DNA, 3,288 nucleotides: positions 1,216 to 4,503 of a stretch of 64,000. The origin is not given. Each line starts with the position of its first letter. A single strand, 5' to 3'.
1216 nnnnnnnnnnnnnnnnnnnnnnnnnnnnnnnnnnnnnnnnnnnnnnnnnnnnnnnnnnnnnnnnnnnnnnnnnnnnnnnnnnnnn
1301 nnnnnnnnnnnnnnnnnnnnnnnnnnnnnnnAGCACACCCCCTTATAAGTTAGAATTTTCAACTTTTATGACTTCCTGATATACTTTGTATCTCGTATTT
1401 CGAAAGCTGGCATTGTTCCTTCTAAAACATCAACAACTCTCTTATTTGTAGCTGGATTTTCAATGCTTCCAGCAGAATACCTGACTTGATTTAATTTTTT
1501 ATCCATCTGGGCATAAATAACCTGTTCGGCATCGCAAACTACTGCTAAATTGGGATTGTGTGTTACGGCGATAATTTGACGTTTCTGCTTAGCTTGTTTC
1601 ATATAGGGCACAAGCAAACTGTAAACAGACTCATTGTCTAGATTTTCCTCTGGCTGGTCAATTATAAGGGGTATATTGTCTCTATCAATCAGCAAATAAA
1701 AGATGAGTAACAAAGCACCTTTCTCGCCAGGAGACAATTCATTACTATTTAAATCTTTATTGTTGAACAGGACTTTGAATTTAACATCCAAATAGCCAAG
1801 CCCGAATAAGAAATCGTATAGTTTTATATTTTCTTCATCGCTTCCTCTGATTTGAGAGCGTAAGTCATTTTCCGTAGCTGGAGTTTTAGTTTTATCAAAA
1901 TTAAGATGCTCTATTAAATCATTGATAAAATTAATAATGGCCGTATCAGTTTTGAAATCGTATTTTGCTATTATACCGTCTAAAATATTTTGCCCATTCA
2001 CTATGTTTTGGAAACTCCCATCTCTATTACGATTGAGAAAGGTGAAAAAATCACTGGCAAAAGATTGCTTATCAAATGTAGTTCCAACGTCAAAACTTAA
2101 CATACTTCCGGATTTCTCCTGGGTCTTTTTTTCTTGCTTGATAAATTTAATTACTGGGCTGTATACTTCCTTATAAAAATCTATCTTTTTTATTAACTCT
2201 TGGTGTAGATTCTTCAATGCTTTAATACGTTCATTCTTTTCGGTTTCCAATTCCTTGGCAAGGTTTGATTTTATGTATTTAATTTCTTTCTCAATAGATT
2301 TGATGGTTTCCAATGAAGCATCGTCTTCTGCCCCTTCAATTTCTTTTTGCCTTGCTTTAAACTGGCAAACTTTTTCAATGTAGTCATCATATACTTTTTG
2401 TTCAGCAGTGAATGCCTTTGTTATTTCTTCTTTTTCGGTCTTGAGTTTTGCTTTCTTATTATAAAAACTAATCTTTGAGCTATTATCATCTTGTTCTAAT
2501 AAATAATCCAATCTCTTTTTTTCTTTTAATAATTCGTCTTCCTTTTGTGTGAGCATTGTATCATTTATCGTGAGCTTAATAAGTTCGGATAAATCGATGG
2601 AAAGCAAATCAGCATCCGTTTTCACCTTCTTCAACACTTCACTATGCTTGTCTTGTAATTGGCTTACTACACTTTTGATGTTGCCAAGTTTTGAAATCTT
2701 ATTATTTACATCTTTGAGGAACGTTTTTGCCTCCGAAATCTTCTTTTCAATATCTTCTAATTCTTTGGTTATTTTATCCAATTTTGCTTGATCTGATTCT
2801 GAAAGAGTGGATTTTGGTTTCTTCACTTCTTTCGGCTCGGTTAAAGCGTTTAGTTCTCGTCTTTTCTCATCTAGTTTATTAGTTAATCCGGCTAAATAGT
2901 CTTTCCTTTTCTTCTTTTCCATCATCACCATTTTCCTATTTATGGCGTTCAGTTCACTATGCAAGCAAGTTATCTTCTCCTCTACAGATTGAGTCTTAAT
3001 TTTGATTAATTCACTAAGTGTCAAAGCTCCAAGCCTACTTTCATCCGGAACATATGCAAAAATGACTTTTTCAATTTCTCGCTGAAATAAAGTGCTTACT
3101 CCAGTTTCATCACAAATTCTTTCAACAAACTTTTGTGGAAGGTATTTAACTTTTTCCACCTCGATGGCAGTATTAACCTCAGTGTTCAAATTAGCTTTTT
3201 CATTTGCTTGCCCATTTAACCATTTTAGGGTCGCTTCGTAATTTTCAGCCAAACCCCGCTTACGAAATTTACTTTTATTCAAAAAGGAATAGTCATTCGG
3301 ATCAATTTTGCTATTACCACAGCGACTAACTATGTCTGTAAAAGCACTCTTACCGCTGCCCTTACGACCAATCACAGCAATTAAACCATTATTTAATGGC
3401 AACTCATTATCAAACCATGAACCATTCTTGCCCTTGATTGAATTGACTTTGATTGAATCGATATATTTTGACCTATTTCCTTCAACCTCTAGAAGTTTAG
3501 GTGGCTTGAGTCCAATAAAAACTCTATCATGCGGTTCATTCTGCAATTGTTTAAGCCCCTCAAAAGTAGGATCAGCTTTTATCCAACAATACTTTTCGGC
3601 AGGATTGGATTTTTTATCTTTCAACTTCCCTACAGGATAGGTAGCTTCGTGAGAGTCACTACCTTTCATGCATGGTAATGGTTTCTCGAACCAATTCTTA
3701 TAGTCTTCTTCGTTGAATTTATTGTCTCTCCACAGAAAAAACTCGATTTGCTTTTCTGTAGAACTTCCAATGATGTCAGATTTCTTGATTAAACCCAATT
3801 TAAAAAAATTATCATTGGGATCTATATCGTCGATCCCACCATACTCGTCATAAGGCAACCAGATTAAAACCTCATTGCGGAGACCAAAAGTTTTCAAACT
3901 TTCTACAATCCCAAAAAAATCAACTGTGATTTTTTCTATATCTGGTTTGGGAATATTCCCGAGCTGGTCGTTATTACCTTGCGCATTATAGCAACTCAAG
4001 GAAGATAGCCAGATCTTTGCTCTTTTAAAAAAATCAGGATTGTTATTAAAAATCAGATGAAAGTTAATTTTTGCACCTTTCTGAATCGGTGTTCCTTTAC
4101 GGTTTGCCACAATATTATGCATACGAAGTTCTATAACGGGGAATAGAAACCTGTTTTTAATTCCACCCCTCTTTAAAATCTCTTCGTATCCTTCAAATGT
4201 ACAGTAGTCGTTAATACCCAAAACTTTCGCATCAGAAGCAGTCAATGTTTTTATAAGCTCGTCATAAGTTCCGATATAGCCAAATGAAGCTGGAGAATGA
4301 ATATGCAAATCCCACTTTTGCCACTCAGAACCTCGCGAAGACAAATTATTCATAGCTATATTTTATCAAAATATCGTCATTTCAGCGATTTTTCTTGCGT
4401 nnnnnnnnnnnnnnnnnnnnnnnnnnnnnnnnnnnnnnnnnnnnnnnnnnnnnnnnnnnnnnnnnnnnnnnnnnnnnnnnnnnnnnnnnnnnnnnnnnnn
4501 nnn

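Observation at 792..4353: PHP phosphoesterase fused to an SMC-like ABC ATPase, co-oriented with a 3-TM protein: candidate defence module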

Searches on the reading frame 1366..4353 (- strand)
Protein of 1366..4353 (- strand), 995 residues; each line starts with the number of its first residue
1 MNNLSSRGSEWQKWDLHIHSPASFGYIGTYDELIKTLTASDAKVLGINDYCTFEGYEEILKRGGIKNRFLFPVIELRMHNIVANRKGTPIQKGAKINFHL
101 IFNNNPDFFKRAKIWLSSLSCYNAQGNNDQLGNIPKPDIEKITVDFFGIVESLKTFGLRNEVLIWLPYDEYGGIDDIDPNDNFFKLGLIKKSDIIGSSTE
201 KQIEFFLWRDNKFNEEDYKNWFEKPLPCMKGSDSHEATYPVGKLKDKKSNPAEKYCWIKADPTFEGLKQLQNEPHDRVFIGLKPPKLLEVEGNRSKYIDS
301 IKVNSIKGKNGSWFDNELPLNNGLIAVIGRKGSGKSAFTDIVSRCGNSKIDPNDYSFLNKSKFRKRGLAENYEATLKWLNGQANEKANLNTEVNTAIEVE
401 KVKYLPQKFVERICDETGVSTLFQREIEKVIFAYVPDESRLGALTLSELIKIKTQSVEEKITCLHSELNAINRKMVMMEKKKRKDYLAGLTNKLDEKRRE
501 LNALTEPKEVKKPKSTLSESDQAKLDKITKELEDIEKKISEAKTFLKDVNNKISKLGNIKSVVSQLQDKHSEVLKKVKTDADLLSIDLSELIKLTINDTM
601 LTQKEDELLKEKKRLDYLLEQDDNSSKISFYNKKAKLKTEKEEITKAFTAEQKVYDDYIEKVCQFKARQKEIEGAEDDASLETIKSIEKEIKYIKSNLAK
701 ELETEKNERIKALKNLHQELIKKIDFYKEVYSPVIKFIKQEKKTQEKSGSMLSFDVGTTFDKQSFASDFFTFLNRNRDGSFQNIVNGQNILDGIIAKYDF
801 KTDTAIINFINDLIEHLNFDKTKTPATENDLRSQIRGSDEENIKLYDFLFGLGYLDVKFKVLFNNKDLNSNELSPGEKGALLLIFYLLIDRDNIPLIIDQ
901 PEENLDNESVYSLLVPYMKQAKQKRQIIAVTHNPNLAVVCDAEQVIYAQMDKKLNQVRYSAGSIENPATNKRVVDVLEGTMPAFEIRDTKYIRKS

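Call 3: search_protein_families(library=pfam, proteins=[window:1366-4353:-], max_evalue=0.01)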
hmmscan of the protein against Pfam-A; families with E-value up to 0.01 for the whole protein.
window:1366-4353:- (995 aa): 2 families
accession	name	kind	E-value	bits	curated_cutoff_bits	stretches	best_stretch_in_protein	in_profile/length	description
PF13304.12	AAA_21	-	4.9e-07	30.5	27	1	791-936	189-302/304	AAA domain, putative AbiEii toxin, Type IV TA system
PF13476.12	AAA_23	-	0.00084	20.5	27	1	315-539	12-200/201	AAA domain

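Call 4: search_protein_families(library=padloc, proteins=[window:1366-4353:-], max_evalue=0.01)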
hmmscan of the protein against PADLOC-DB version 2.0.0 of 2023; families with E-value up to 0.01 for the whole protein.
window:1366-4353:- (995 aa): 5 families
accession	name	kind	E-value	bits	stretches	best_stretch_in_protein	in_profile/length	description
PDLC02208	Ppl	-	5.7e-17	59.1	2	854-987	759-888/894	-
PDLC04135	mad3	-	2.2e-11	41.9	2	615-950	171-339/374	mads_3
PDLC02980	AriA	-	1.8e-05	22.9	1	772-936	220-302/304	-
PDLC04140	mad8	-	0.00036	18.1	0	305-339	9-44/314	mads_8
PDLC03859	LmuB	-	0.0055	13.9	1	521-937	191-589/611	-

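Call 6: search_protein_families(library=ncbifam, proteins=[window:1366-4353:-], max_evalue=0.01)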
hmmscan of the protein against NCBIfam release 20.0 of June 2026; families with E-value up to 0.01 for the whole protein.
window:1366-4353:- (995 aa): 8 families
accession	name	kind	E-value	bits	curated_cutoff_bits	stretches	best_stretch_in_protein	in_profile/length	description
NF045780.1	TrlF_fam_ATP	equivalog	5.6e-179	597.9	350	1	7-991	1-943/944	TrlF family AAA-like ATPase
NF045781.1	Spaf1101_AAA_ATP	equivalog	2.1e-26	92.6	475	1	649-991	487-832/836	Spaf_1101 family AAA-like ATPase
NF042955.1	Ppl_antiphage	equivalog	4.9e-24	84.3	1000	1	829-987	724-878/882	anti-phage protein Ppl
TIGR03608.1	L_ocin_972_ABC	subfamily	9.7e-06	25.2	254.85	1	869-941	131-201/206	putative bacteriocin export ABC transporter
NF040873.1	AztA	equivalog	0.0011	18.6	220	0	872-939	119-184/191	zinc ABC transporter ATP-binding protein AztA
TIGR03375.1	type_I_sec_LssB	subfamily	0.0014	17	693.1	0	871-941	602-669/696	type I secretion system permease/ATPase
TIGR02868.1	CydC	equivalog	0.0021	16.8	329.05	0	871-934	470-530/530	thiol reductant ABC exporter subunit CydC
NF053840.1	MnTportMntADein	equivalog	0.0057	16.2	400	0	865-942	126-202/240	manganese ABC transporter ATP-binding protein MntA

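Call 8: search_solved_structures(query=window:1366-4353:-, max_evalue=1, show_alignments=2)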
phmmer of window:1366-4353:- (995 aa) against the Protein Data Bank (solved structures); distinct sequences matched with E-value up to 1: 16.
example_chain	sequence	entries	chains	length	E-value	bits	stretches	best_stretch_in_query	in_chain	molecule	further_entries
8v46_A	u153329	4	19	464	0.045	14.8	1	832-938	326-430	AriA antitoxin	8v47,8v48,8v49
3qkt_A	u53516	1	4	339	0.089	13.9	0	858-941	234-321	DNA double-strand break repair rad50 ATPase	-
4nci_A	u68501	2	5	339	0.1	13.7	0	858-941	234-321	DNA double-strand break repair Rad50 ATPase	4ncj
1ii8_B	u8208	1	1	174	0.19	12.8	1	857-944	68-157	Rad50 ABC-ATPase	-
5eum_A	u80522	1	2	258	0.19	12.7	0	831-946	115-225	Lipid A export ATP-binding/permease protein MsbA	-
8xjg_A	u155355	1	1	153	0.21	12.6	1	427-506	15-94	YqeY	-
1f2t_B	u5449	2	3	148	0.24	12.4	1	857-945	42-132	RAD50 ABC-ATPASE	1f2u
2ffb_A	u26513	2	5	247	0.28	12.2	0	322-345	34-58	Alpha-hemolysin translocation ATP-binding protein hlyB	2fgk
4nck_A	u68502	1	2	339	0.31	12.1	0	857-941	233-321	DNA double-strand break repair Rad50 ATPase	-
3qkr_B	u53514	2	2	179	0.35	11.9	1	857-944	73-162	DNA double-strand break repair rad50 ATPase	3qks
5xu1_A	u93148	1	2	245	0.44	11.6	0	870-945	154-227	ABC transporter ATP-binding protein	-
5h68_A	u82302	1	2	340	0.6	11.1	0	872-938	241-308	Chromosome partition protein Smc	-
1mt0_A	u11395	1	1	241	0.65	11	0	322-345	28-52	Hemolysin secretion ATP-binding protein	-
2pmk_A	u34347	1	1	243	0.67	11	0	322-345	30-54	Alpha-hemolysin translocation ATP-binding protein hlyB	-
2ff7_A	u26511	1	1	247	0.7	10.9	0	322-345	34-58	Alpha-hemolysin translocation ATP-binding protein hlyB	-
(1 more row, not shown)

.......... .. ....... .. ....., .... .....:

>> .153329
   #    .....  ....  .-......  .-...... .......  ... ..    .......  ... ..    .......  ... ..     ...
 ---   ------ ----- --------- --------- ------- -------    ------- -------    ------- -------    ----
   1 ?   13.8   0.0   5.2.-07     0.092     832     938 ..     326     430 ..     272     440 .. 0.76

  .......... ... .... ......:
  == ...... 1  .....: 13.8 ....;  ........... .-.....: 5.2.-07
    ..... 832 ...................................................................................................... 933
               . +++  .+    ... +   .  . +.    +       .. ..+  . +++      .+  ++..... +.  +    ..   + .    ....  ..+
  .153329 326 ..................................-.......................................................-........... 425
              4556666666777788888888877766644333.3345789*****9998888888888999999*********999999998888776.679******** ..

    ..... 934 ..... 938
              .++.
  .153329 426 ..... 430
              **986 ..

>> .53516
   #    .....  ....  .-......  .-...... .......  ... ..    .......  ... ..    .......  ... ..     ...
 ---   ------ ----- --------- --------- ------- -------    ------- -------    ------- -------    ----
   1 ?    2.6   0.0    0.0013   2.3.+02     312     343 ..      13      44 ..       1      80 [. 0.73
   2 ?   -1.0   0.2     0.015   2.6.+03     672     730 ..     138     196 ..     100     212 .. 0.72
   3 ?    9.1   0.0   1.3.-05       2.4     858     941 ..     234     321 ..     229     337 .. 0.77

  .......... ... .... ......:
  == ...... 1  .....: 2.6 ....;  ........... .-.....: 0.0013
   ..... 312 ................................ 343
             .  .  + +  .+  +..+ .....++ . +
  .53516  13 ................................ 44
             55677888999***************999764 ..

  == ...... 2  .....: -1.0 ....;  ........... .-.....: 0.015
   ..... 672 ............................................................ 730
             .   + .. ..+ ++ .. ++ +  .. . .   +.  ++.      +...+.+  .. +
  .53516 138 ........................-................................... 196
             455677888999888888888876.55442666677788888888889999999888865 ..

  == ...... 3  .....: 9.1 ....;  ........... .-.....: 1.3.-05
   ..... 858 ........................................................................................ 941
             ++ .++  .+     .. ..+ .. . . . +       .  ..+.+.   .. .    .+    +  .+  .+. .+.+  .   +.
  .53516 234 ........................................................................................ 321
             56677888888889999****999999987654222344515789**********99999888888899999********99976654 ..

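Call 14: find_homologous_proteins(query=window:1366-4353:-, max_evalue=1e-10)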
Query window:1366-4353:- (995 aa): 2206 proteins with E <= 1e-10 among 8000 candidates; the best 120 are listed.
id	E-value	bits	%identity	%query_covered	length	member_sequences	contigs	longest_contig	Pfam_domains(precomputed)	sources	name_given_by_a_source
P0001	0.0e+0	2218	100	100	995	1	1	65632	PF13304.13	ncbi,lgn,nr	ncbi:MAG: hypothetical protein JW957_05060 [Candidatus Omnitrophica bacterium]|nr:hypothetical prote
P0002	0.0e+0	1362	66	99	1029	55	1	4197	PF13304.13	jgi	-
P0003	0.0e+0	1336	65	99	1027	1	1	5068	PF13304.13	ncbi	-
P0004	0.0e+0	1271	58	100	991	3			PF02463.26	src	-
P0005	0.0e+0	1271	57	99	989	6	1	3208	PF02463.26,PF13304.13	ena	-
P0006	0.0e+0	1266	58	99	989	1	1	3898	PF02463.26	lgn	-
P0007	0.0e+0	1257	57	100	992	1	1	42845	PF02463.26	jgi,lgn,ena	-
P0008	0.0e+0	1257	57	99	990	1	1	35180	PF02463.26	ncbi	-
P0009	0.0e+0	1236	56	100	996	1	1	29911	PF02463.26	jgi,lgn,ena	-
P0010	0.0e+0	1194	55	99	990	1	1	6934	PF02463.26,PF13304.13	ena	-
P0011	0.0e+0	1056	54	99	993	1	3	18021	PF02811.27,PF13304.13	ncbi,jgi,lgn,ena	ncbi:MAG: PHP domain-containing protein [Candidatus Paceibacterota bacterium]|jgi:hypothetical prote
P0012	0.0e+0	1041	53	99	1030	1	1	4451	PF13304.13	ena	-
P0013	2.5e-297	1007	60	77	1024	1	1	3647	PF02463.26,PF13304.13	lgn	-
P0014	3.5e-297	1007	49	99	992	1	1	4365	PF02463.26,PF13304.13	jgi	-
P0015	8.5e-297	1005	49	99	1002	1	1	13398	PF02463.26,PF13304.13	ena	-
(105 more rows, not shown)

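Call 18: find_related_loci(query=A1, collection=genome_contigs, flank=7000)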
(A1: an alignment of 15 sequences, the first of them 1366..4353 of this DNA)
Query A1 (995 aa) in genome_contigs; peptide patterns used: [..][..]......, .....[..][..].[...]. (x = any residue, [..] = any of these).
599 stretches matched a pattern (row limit reached: there are more); 574 encode a relative of the query (tblastn E <= 1e-3); the best 80 are kept; 80 distinct loci.
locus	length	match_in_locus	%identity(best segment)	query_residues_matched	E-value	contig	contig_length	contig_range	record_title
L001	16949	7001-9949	48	7-995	0e+0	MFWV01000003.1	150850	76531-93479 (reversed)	MAG: Candidatus Pacebacteria bacterium RIFOXYA1_FULL_38_18 rifoxya1_full_scaffold_18, whole genome shotgun sequence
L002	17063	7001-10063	45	3-994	0e+0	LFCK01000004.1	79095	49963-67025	MAG: Parcubacteria bacterium C7867-001 C7867_00041, whole genome shotgun sequence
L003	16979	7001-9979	47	6-994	0e+0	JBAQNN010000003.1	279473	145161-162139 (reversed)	MAG: Minisyncoccia bacterium isolate MFD12002_ilm_asm_bin51 k127_62407, whole genome shotgun sequence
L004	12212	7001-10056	51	7-993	0e+0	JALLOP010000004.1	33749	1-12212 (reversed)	Patescibacteria group bacterium AH-259-L07 AH-259-L07_NODE_4, whole genome shotgun sequence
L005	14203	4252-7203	41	5-993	0e+0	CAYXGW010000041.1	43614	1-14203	MAG TPA_asm: uncultured Deferribacteres bacterium isolate binchicken_co182_195 genome assembly, contig: NODE_145_length_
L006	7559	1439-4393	40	1-993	0e+0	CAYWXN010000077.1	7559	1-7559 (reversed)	MAG TPA_asm: uncultured Ruminiclostridium sp. isolate SRP192927_co1_258 genome assembly, contig: NODE_25872_length_7559_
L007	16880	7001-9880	40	7-993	0e+0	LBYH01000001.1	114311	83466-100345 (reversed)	MAG: Parcubacteria group bacterium GW2011_GWA2_40_143 UT83_C0001, whole genome shotgun sequence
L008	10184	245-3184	41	4-993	0e+0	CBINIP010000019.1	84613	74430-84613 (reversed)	MAG TPA_asm: uncultured Pontibacter sp. isolate SRR16817047_binner12_Refined_5 genome assembly, contig: ERZ27392949.119,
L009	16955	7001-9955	40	1-993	0e+0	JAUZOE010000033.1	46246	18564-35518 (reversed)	MAG: Bacteroidota bacterium isolate bin50(3d) KIDBMPAE_33, whole genome shotgun sequence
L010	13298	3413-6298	39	6-993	0e+0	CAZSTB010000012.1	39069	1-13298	MAG TPA_asm: uncultured Bdellovibrionales bacterium isolate SRP011637_co1_57 genome assembly, contig: NODE_207_length_39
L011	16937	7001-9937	39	7-991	0e+0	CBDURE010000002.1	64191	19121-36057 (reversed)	MAG TPA_asm: uncultured bacterium isolate SRR22302362_metabat2_46 genome assembly, contig: ERZ25746724.117, whole genome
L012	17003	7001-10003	47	1-994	0e+0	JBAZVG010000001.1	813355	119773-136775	MAG: Candidatus Paceibacterota bacterium isolate SO_2017_GW1_247 NODE_39_length_813355_cov_12.896873_OW334_2017, whole g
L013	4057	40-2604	40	138-993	0e+0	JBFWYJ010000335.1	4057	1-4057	MAG: Bacteroidia bacterium isolate CA_2019_TPBS_161 NODE_76875_length_4057_cov_3.269720_TPBS, whole genome shotgun seque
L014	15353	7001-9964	40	1-993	0e+0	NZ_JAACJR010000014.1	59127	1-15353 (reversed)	Sediminibacterium soli strain WSJ-3 wsj-3_14, whole genome shotgun sequence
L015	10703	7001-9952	54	7-994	0e+0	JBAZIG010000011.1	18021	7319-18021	MAG: Candidatus Paceibacterota bacterium isolate SO_2017_LW3_9 NODE_8386_length_18021_cov_2.464122_LW162_2017, whole gen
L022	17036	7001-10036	34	7-991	8e-154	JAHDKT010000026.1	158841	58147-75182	MAG: Synergistaceae bacterium isolate LM3-B13.2 k141_38277, whole genome shotgun sequence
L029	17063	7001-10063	33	7-992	2e-146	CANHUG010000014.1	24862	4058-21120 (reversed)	MAG: Verrucomicrobiales bacterium isolate RE-27jun17-61 genome assembly, contig: RE-27jun17-C1166, whole genome shotgun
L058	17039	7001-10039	32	7-991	1e-137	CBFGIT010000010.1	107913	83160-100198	MAG: candidate division WOR-3 bacterium isolate JZ-4_202302_bins_70.1 genome assembly, contig: NODE_10_length_107913_cov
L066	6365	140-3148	33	7-991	3e-135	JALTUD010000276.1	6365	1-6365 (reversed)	MAG: Flavobacteriales bacterium isolate S147_maxbin2_scaf2bin.065_VB S147_NODE_2515_length_6365_cov_4.737897, whole geno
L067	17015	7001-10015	32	8-993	1e-134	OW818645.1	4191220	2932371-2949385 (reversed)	metagenome genome assembly, chromosome: 1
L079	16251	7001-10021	37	7-991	1e-131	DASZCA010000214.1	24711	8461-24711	MAG TPA_asm: Verrucomicrobiia bacterium isolate SMAG_U6430 k141_33806, whole genome shotgun sequence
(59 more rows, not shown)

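Call 25: search_protein_families(library=pfam, proteins=[L079:15075-16037:+, L011:15132-16937:+, L029:4465-5520:+, L058:2558-4243:+, L066:3189-4517:+, L022:14316-15683:-, L067:10554-12182:-, L029:2787-4472:+, L058:4240-6831:+], max_evalue=0.00001)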
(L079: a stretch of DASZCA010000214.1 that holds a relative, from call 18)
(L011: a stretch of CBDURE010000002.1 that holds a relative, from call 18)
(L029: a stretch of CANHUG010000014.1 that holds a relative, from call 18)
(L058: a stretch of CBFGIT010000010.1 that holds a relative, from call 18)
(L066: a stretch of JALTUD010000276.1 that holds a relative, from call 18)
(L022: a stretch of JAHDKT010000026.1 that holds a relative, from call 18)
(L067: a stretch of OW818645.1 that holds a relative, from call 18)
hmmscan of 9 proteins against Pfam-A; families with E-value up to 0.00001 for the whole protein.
L079:15075-16037:+ (320 aa): 2 families
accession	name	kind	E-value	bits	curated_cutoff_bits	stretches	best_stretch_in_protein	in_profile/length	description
PF00589.27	Phage_integrase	-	3.4e-36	125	27.1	1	156-302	24-170/172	Phage integrase family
PF02899.23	Phage_int_SAM_1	-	8.9e-16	58.4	22.3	1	22-103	1-83/83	Phage integrase, N-terminal SAM-like domain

L011:15132-16937:+ (602 aa): 4 families
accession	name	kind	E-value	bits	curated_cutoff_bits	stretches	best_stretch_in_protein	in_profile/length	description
PF18766.7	SWI2_SNF2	-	7.9e-25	88.2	26.7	1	281-433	1-145/221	SWI2/SNF2 ATPase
PF04313.20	HSDR_N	-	3.3e-15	56.9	25.1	1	53-209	45-196/198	Type I restriction enzyme R protein N terminus (HSDR_N)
PF04851.21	ResIII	-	1.8e-12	47.9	22.5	1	278-432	4-148/164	Type III restriction enzyme, res subunit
PF00270.35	DEAD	-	4.9e-09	36.6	26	1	297-482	12-164/167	DEAD/DEAH box helicase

L029:4465-5520:+ (351 aa): 2 families
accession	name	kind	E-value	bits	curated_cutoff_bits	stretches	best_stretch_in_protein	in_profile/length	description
PF06250.17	YhcG_C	-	5.2e-56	189.3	32.5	1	177-331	2-156/157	YhcG PDDEXK nuclease domain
PF17761.7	DUF1016_N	-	3.4e-42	144.2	32.8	1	19-152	2-137/137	DUF1016 N-terminal domain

L058:2558-4243:+ (561 aa): 1 family
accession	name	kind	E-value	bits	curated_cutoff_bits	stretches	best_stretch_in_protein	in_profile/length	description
PF01555.25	N6_N4_Mtase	-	6.9e-36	124.7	26.7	1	85-403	1-214/221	DNA methylase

L066:3189-4517:+ (442 aa): 1 family
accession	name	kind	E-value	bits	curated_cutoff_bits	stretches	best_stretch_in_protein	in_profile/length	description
PF01420.25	Methylase_S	-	1.9e-27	97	22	2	239-414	1-162/168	Type I restriction modification DNA specificity domain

L022:14316-15683:- (455 aa): 2 families
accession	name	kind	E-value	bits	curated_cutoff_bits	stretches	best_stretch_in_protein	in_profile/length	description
PF13749.12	HATPase_c_4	-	1e-17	64.4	26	1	347-434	1-79/89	Putative ATP-dependent DNA helicase recG C-terminal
PF04326.19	SLFN_AlbA_2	-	3.8e-12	47.2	25.3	1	61-179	4-118/118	Schlafen, AlbA_2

L067:10554-12182:- (542 aa): 3 families
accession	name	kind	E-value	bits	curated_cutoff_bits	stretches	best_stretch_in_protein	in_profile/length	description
PF00239.26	Resolvase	-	1.4e-34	119.7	23.3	1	33-180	2-144/145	Resolvase, N terminal domain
PF07508.19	Recombinase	-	4.2e-27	94.8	21.1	1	203-311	1-102/102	Recombinase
PF13408.12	Zn_ribbon_recom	-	1.1e-14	54.9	25.3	1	330-390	1-56/58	Recombinase zinc beta ribbon domain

L029:2787-4472:+ (561 aa): 2 families
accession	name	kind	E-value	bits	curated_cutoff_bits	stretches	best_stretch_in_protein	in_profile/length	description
PF02384.22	N6_Mtase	-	4.2e-104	348.6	20.4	1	186-522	2-311/311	N-6 DNA Methylase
PF12161.14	HsdM_N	-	2.6e-27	96.5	24.5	1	20-150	2-135/135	HsdM N-terminal domain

L058:4240-6831:+ (863 aa): 2 families
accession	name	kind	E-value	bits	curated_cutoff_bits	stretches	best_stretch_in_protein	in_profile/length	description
PF04851.21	ResIII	-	1.7e-20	74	22.5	1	11-229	2-163/164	Type III restriction enzyme, res subunit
PF19778.5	RE_endonuc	-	1.3e-06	28.6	23.4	1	736-804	2-75/108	Endonuclease domain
